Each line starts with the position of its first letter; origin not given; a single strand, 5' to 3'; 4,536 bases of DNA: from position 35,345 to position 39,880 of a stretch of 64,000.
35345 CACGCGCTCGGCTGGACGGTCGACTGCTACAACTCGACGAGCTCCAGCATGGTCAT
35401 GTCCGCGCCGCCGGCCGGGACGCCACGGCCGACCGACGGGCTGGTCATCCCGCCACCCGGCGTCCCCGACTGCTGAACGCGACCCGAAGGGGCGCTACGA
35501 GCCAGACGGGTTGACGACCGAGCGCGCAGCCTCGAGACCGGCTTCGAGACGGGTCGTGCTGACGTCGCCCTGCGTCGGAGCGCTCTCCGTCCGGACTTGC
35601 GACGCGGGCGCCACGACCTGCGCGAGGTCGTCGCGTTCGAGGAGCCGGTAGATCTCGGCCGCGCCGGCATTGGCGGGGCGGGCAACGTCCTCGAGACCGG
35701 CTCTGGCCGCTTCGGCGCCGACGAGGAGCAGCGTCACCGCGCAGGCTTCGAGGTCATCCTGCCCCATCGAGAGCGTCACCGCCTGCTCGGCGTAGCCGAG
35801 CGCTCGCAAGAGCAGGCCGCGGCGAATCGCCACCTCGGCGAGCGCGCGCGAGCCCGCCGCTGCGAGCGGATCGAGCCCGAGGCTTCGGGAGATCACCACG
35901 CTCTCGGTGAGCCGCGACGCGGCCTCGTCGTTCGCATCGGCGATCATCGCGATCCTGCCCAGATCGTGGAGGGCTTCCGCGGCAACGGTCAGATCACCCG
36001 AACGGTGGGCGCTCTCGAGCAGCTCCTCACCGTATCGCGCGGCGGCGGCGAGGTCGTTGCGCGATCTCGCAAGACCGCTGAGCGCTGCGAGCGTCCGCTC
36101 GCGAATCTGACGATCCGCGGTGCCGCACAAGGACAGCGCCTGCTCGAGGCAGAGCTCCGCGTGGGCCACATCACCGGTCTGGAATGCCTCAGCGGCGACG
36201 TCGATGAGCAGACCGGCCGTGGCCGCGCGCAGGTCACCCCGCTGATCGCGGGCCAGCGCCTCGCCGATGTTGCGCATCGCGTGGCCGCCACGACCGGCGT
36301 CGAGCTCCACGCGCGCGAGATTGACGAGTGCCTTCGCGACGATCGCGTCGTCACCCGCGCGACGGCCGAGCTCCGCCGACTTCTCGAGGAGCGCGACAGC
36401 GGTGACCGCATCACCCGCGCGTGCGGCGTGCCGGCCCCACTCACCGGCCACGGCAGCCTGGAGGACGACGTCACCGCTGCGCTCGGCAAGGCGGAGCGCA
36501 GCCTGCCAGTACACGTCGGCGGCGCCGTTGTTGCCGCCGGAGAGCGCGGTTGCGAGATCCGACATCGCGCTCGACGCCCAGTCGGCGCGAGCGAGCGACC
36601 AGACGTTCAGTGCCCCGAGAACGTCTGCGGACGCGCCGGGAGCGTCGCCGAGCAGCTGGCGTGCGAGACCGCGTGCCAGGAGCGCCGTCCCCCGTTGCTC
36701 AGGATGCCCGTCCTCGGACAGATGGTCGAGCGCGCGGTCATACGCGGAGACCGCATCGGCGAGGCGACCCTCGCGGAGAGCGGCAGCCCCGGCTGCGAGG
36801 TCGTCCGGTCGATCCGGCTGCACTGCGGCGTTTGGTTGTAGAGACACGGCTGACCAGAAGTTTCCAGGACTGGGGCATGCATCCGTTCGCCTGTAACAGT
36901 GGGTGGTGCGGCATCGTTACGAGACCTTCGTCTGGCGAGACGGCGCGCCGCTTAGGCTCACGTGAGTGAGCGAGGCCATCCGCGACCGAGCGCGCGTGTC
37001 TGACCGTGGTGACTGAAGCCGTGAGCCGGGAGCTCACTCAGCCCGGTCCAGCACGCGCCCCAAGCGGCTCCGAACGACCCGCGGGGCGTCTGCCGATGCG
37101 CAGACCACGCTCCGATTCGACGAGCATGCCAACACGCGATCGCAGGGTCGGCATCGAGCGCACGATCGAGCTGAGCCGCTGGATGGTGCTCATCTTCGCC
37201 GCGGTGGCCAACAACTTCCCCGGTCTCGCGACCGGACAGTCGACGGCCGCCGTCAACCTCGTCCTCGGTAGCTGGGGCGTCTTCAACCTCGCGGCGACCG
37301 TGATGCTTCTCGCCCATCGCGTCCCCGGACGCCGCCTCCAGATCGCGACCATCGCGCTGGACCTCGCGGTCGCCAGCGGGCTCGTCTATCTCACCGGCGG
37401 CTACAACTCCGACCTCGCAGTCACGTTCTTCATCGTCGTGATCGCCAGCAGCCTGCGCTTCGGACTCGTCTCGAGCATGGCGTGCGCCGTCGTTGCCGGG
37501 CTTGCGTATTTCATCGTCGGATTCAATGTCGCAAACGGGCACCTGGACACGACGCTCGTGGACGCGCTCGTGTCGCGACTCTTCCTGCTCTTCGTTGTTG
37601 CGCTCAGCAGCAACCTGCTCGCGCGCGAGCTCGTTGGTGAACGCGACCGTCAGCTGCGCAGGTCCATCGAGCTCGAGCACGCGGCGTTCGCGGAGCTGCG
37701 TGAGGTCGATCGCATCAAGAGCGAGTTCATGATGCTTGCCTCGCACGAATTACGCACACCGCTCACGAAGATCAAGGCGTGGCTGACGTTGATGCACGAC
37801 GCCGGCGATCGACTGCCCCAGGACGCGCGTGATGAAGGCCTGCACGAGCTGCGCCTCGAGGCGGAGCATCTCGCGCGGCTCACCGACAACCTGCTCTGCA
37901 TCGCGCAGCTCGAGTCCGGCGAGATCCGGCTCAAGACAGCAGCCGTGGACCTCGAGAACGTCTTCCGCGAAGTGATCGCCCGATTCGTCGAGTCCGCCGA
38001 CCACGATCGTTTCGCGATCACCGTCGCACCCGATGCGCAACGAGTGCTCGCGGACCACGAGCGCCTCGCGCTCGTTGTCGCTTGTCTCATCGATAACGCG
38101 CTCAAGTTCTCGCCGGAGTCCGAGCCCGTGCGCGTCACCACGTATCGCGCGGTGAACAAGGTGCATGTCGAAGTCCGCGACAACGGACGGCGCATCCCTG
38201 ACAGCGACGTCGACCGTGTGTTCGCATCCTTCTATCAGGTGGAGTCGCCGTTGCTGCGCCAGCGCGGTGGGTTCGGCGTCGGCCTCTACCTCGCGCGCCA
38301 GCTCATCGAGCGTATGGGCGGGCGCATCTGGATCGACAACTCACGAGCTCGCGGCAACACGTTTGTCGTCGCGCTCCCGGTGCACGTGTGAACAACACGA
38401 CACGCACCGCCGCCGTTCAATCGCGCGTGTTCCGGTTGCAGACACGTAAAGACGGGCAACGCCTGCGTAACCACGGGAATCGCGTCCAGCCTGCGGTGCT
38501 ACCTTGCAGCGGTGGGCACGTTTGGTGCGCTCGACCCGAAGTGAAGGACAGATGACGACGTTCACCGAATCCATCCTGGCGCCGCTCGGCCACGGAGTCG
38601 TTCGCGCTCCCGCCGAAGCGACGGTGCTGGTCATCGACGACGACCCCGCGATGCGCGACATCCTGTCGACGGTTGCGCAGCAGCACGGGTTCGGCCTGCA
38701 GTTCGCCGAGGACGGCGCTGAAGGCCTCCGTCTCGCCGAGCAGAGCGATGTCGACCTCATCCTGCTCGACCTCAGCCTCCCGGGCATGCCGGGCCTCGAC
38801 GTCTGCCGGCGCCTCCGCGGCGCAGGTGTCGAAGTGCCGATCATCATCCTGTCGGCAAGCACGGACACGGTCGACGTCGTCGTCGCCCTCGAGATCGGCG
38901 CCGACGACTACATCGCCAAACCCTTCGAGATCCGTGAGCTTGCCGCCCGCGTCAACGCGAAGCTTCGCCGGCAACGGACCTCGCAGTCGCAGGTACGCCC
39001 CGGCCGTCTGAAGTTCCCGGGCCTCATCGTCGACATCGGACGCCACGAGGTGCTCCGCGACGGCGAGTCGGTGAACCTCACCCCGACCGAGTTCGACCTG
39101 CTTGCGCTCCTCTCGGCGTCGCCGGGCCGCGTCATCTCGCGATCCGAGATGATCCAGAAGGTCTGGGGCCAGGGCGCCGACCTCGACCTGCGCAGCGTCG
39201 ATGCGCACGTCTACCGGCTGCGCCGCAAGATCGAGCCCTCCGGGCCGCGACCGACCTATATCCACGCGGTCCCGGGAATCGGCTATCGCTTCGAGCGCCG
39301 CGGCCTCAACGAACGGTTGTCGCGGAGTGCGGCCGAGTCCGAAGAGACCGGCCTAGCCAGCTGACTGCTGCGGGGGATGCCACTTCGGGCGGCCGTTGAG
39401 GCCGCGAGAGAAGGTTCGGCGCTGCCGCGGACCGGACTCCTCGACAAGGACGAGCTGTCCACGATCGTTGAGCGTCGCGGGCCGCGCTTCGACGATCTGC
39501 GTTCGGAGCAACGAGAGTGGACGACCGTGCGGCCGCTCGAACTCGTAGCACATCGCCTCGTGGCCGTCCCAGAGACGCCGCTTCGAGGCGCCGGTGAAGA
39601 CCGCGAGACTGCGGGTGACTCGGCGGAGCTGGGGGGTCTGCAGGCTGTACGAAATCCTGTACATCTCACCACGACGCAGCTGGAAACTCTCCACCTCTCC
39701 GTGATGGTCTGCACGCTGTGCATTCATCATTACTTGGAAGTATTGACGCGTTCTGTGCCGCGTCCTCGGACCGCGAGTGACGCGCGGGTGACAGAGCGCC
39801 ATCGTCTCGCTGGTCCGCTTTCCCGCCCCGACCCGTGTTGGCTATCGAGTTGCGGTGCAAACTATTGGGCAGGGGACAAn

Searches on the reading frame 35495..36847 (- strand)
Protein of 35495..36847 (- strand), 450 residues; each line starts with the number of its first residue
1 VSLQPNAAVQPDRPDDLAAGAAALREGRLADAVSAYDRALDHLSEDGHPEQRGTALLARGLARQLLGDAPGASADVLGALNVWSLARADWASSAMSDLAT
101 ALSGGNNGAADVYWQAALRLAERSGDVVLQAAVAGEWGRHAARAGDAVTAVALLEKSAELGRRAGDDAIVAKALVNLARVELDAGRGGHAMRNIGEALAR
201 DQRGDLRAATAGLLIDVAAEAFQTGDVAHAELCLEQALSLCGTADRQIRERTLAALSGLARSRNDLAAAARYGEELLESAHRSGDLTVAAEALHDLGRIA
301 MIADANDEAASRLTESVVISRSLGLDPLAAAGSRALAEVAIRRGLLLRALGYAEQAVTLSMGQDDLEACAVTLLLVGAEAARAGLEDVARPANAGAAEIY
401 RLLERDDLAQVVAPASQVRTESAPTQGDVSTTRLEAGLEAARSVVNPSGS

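Call 84: search_protein_families(library=pfam, proteins=[window:35495-36847:-], max_evalue=0.01)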
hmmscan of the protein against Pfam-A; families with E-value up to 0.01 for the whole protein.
window:35495-36847:- (450 aa): 3 families
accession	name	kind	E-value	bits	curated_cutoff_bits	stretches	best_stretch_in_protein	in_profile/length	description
PF13424.12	TPR_12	-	1e-09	38.9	30.1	1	131-202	3-76/77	Tetratricopeptide repeat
PF17874.7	TPR_MalT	-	1.4e-05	25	45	0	253-377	4-127/336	MalT-like TPR region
PF07719.23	TPR_2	-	0.00035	20.9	27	0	19-42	7-30/34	Tetratricopeptide repeat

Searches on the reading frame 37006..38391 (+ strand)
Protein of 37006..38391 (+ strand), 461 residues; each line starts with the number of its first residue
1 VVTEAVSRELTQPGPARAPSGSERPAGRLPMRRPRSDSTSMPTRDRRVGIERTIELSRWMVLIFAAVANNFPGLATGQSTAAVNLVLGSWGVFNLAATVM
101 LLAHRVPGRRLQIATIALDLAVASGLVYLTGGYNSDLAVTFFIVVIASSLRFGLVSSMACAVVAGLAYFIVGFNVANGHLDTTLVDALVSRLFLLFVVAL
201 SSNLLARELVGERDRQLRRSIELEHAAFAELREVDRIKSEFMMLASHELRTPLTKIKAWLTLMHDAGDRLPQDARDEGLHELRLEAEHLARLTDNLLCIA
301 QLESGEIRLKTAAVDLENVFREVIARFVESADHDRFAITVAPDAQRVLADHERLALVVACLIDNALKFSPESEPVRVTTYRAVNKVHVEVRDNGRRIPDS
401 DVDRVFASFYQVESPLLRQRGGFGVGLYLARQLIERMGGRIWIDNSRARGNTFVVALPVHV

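Call 17: search_protein_families(library=ncbifam, proteins=[window:37006-38391:+], max_evalue=0.001)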
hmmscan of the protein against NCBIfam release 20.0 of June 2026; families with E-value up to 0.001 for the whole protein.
window:37006-38391:+ (461 aa): 77 families (the best 25 are shown)
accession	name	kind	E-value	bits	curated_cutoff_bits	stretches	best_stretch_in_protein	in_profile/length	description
NF033092.0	HK_WalK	equivalog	2.6e-44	151.8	725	1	231-459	365-594/594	cell wall metabolism sensor histidine kinase WalK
NF046044.1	PnpS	equivalog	5.3e-42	144.2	400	1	229-458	161-390/390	two-component system histidine kinase PnpS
NF041880.1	EPS_EpsF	equivalog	8.5e-42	143.3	900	1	226-458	262-492/492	response regulator EpsF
TIGR02966.1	phoR_proteo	equivalog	5e-41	140.8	334.2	1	230-456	106-332/333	phosphate regulon sensor histidine kinase PhoR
NF047874.1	MASE3_PAS_HK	subfamily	3.9e-35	121.7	560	1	213-460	373-626/655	MASE3 domain-containing sensor histidine kinase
NF006800.0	PRK09303.1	equivalog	3.1e-34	118.5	342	1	231-460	144-378/383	histidine kinase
NF008312.0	PRK11100.1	equivalog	3.5e-33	115.2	356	1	243-459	261-474/477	two-component system sensor histidine kinase CreC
NF041735.1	hist_kin_RppB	equivalog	9.9e-31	107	400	1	240-458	218-438/438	two-component system sensor histidine kinase RppB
NF033091.0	HK_VanS_ACDEFG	equivalog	1e-29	103.6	400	1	233-458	69-293/293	vancomycin resistance histidine kinase VanS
NF008318.0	PRK11107.1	equivalog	1.1e-29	103.2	890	1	230-460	285-519/920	two-component sensor histidine kinase BarA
NF012163.2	BaeS_SmeS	equivalog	1.9e-29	102.9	500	1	230-458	232-457/457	sensor histidine kinase efflux regulator BaeS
NF045911.1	TCSHisKinNblS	equivalog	1.1e-28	100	1000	1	233-459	383-620/621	two-component system sensor histidine kinase NblS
TIGR02956.1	TMAO_torS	equivalog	2e-28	99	676.5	1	227-460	453-683/967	TMAO reductase system sensor histidine kinase/response regulator TorS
NF040691.1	MtrAB_MtrB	equivalog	2.8e-28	99.2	450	1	229-459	262-492/507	MtrAB system histidine kinase MtrB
NF047465.1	hybrid_HK_LvrA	exception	4.2e-28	97.8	1200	1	227-460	191-423/819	hybrid histidine kinase/response regulator LvrA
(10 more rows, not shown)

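Call 84: search_protein_families(library=pfam, proteins=[window:37006-38391:+], max_evalue=0.01)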
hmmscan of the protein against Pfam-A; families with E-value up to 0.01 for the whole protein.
window:37006-38391:+ (461 aa): 5 families
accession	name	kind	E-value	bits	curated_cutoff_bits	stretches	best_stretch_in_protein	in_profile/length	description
PF02518.31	HATPase_c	-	2.7e-25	89.4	26.4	1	350-459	2-109/111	Histidine kinase-, DNA gyrase B-, and HSP90-like ATPase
PF00512.31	HisKA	-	2.4e-08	34.3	26.9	1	238-305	2-66/66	His Kinase A (phospho-acceptor) domain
PF25323.1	6TM_PilS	-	0.00041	20.5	27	1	60-209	24-182/189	PilS-like transmembrane domain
PF13493.11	DUF4118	-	0.00053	20.2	28.4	1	120-218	8-105/107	Domain of unknown function (DUF4118)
PF13581.12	HATPase_c_2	-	0.0075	16.7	27.4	0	353-437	31-112/127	Histidine kinase-like ATPase domain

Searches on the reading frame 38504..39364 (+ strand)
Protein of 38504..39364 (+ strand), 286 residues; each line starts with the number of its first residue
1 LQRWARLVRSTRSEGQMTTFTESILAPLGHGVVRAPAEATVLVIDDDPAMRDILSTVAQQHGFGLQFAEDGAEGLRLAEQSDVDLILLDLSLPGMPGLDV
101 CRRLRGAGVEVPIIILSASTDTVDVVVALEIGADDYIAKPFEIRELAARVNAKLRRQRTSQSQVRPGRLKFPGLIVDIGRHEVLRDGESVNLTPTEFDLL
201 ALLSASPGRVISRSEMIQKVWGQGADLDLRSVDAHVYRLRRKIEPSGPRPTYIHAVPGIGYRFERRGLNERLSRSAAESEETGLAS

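Call 17: search_protein_families(library=ncbifam, proteins=[window:38504-39364:+], max_evalue=0.001)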
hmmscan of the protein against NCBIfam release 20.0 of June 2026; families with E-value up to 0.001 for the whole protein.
window:38504-39364:+ (286 aa): 101 families (the best 25 are shown)
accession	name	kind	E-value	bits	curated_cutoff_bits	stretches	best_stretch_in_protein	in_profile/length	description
NF040689.1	MtrAB_MtrA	equivalog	1.8e-67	226.9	300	1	41-262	1-217/219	MtrAB system response regulator MtrA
NF045944.1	ResRegRpaBCyano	equivalog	7.4e-61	205.4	330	1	42-265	1-229/229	response regulator transcription factor RpaB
TIGR02154.1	PhoB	equivalog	8.8e-57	192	296.2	1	39-264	3-226/226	phosphate regulon transcriptional regulator PhoB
NF041733.1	resp_reg_CseB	equivalog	1e-56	191.8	350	1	40-264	2-227/228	two-component system response regulator CseB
NF040534.1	resp_reg_YycF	equivalog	8.4e-53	179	340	1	40-262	2-226/231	response regulator YycF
NF007005.1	PRK09468.1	equivalog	1.1e-52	178.9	331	1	39-263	4-231/237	osmolarity response regulator transcription factor OmpR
NF008296.0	PRK11083.1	equivalog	2.2e-52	177.7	273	1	38-264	3-226/228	two-component system response regulator CreB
NF053854.1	RespRegPhoBBctds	equivalog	2.2e-51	174.4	270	1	41-264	1-225/225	two-component system response regulator PhoB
NF007982.1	PRK10710.1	equivalog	1.7e-50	171.8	380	1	36-265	5-229/235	envelope stress response regulator BaeR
TIGR01387.1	cztR_silR_copR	subfamily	9.7e-50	169.2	279.2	1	41-262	1-217/218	heavy metal response regulator transcription factor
NF033117.2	vanR_ACDEGLN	exception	1.9e-47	161.7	350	1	41-264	1-226/226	VanR-ABDEGLN family response regulator transcription factor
NF033120.0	vanR_FM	exception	5.8e-47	160.3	460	1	39-264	4-230/231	vancomycin resistance response regulator transcription factor, VanR-F/VanR-M family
NF008034.0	PRK10766.1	equivalog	1.9e-44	151.9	275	1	39-245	3-213/231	two-component system response regulator TorR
NF045991.1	RespRegCtrARhodob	equivalog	1.5e-42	145.9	350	1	41-262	3-220/224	response regulator transcription factor CtrA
NF007820.0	PRK10529.1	equivalog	2.8e-42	144.7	325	1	39-263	2-223/225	two-component system response regulator KdpE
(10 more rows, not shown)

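Call 84: search_protein_families(library=pfam, proteins=[window:38504-39364:+], max_evalue=0.01)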
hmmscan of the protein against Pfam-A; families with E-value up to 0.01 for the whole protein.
window:38504-39364:+ (286 aa): 3 families
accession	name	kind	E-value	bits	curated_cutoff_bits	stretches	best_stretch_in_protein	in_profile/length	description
PF00072.30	Response_reg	-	8.7e-31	106.8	30.2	1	41-150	1-110/111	Response regulator receiver domain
PF00486.34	Trans_reg_C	-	8.8e-26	90.2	26.2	1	187-263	1-77/77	Transcriptional regulatory protein, C terminal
PF21695.3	GlnR_1st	-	0.0082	16.5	27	0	76-150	35-107/111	Transcription regulator GlnR, N-terminal domain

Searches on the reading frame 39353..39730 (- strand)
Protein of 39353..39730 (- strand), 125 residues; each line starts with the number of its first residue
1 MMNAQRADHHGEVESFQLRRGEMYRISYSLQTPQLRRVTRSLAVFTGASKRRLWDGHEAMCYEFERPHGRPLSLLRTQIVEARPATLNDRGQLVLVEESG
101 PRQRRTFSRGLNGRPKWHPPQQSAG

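Call 64: find_homologous_proteins(query=window:39353-39730:-, max_evalue=0.001)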
Query window:39353-39730:- (125 aa): 75 proteins with E <= 0.001 among 83 candidates.
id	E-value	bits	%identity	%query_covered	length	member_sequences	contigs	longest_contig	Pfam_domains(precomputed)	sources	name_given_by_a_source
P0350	6.4e-72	257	94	100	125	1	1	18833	-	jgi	jgi:hypothetical protein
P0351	2.8e-71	255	92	100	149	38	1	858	-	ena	-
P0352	2.1e-62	227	87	100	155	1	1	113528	-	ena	-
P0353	1.4e-56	208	78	100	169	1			-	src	-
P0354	1.5e-56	208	91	82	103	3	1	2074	-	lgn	-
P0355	8.7e-56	205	78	100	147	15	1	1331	-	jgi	-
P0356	1.2e-55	205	78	100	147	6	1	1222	-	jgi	jgi:hypothetical protein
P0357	1.3e-54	201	77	100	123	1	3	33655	-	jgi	jgi:hypothetical protein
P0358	1.7e-54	201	77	100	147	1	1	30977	-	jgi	jgi:hypothetical protein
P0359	1.8e-54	201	78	100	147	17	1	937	-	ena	-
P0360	3.9e-54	200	76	100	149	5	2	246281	-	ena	-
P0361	5.3e-54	199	77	100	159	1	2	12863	-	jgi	jgi:hypothetical protein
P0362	1.3e-53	198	77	99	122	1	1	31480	-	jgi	jgi:hypothetical protein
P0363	1.4e-53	198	77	100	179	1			-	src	-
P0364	1.8e-53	198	78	100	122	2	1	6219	-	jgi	jgi:hypothetical protein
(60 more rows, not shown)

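Call 71: predict_structure(alignment_id=A2)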
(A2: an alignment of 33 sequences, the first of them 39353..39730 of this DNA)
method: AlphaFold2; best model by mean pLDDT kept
length: 125 residues; sequences in the alignment: 33
mean_pLDDT: 74.5   pTM: 0.59
mean pLDDT of the five models: 74.5, 74.4, 74.3, 73.5, 72.6
residues with pLDDT >= 90: 51; 70-90: 26; 50-70: 17; < 50: 31
segments of 3 or more residues with pLDDT < 50: 1-8, 99-117
pLDDT, mean of each block of 10 residues (from residue 1): 45 68 92 76 94 90 92 91 91 75 42 49 53
secondary structure, 60 per line:
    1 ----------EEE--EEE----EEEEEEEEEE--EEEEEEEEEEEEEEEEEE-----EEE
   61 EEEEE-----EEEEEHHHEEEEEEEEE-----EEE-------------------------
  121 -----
elements in order: E11-13 E16-18 E23-32 E35-52 E58-65 E71-75 E79-87 E93-95

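Call 73: fold_search(model_id=the predicted structure, library=pdb)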
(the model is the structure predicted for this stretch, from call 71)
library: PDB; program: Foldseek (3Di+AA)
matches with E <= 10: 699; with E <= 0.001: 0
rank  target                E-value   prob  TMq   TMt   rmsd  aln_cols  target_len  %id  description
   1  3m9q_A                6.5e-02  1.00  0.34  0.44   4.3        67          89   15  Drosophila MSL3 chromodomain (released 2010-07-21)
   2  9i5v_S                7.2e-02  0.97  0.33  0.36   6.5       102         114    9  70S P. gingivalis ribosome erm-delta-porN strain (released 2025-08-20)
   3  9bs0_K                8.0e-02  0.96  0.34  0.37   6.5        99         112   11  YphC-treated 45SYphC particle. Class 5 (released 2024-12-25)
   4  8uua_R                1.0e-01  0.99  0.33  0.39   4.9        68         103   13  Cryo-EM structure of the Listeria innocua 50S ribosomal subunit in complex with HflXr (structure III) (released 2024-02-28)
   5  8uu4_R                1.0e-01  0.96  0.33  0.36   6.9        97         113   10  Cryo-EM structure of the Listeria innocua 70S ribosome in complex with HPF (structure I-A) (released 2024-02-28)
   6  8jtr_A                1.2e-01  0.99  0.40  0.06   6.4        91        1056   10  Cryo-EM structure of GeoCas9-sgRNA binary complex (released 2024-06-05)
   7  8x5v_A                1.2e-01  0.97  0.37  0.06   6.6        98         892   11  BlCas9-sgRNA-target DNA complex (released 2024-07-10)
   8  9tvu_P                1.2e-01  0.92  0.32  0.31   6.9        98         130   11  Structure of the Chlamydomonas reinhardtii chlororibosome (released 2026-02-18)
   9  9bsl_K                1.2e-01  0.96  0.31  0.34   5.5        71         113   13  45SRbgA particle in complex with RbgA and YphC. Class A (released 2024-12-25)
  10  9jns_P                1.2e-01  0.89  0.30  0.33   8.7        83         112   13  50S precursor - Erm complex (C-II) (released 2025-10-29)
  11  8qbt_P                1.4e-01  0.93  0.31  0.33   6.2        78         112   14  E. coli ApdP-stalled ribosomal complex (released 2024-03-20)
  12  7ef0_A                1.4e-01  0.98  0.28  0.25   5.4        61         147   11  Crystal structure of maize SHH2 SAWADEE domain in complex with an H3K9M peptide (released 2021-06-30)
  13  9i5t_S                1.5e-01  0.98  0.36  0.39   4.4        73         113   12  50S subunit of P. gingivalis ribosome with Lefamulin (released 2025-08-20)
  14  5v8i_1T               1.5e-01  0.94  0.34  0.32   6.7        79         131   13  Thermus thermophilus 70S ribosome lacking ribosomal protein uS17 (released 2018-03-28)
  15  7ef1_B                1.6e-01  0.97  0.29  0.26   5.2        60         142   13  crystal structure of maize SHH2 SAWADEE domain in complex with and H3K9me1 peptide (released 2021-06-30)
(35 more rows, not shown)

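Call 84: search_protein_families(library=pfam, proteins=[window:39353-39730:-], max_evalue=0.01)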
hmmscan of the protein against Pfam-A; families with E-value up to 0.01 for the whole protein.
window:39353-39730:- (125 aa): 1 family
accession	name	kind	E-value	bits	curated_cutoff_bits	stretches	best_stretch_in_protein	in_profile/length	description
PF18009.6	Fer4_23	-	0.0072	17.2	27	1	15-68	11-64/82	4Fe-4S iron-sulfur cluster binding domain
